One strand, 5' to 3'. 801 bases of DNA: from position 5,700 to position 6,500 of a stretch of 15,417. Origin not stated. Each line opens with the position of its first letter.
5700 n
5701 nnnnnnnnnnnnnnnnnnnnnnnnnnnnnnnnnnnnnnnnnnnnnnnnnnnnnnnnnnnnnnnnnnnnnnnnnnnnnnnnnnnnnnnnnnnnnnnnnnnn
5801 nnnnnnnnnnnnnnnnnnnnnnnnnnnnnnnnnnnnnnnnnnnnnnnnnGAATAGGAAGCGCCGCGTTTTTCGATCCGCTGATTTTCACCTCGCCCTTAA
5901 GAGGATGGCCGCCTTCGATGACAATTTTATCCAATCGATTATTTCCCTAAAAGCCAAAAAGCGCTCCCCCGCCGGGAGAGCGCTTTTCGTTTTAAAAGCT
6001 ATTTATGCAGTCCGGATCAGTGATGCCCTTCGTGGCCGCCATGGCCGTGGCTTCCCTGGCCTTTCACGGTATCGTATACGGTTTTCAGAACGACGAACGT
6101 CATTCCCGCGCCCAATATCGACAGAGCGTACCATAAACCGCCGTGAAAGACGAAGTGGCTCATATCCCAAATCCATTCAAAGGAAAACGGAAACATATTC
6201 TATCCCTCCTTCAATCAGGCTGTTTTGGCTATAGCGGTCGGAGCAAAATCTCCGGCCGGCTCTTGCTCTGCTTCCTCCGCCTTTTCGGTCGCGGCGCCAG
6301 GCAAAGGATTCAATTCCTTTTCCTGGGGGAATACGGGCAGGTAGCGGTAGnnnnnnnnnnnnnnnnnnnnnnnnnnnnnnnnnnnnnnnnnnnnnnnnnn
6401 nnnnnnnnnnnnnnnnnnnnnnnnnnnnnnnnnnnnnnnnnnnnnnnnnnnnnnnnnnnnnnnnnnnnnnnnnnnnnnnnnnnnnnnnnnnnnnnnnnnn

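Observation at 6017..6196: Unannotated 59-aa His-tailed single-TM protein translationally coupled to qrcD: a candidate fifth subunit of the Qrc-like complex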

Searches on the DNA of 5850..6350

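Call 71: search_rna_families(source=window, start=5850, end=6350, threshold=evalue, max_evalue=1)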
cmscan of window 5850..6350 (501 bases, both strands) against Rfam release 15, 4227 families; matches with E-value up to 1: 2.
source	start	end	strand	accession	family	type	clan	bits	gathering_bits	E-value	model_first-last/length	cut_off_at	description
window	5956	5986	+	RF02503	Atu_C9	Gene; sRNA;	-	22.8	40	0.00051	161-192/192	no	Rhizobiales sRNA Atu_C9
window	6224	6274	+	RF03163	c4-a1b1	Gene; antisense;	CL00128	14.4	46.7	0.54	1-53/53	no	a1, b1 targets of C4 antisense RNA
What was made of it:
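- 5951..5990 (-): Intrinsic terminator of the qrc operon: 16-bp stem, 3-nt loop, U-run. The only Rfam signal here is a sub-threshold match to a terminator-like end of an sRNA model (call 71).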
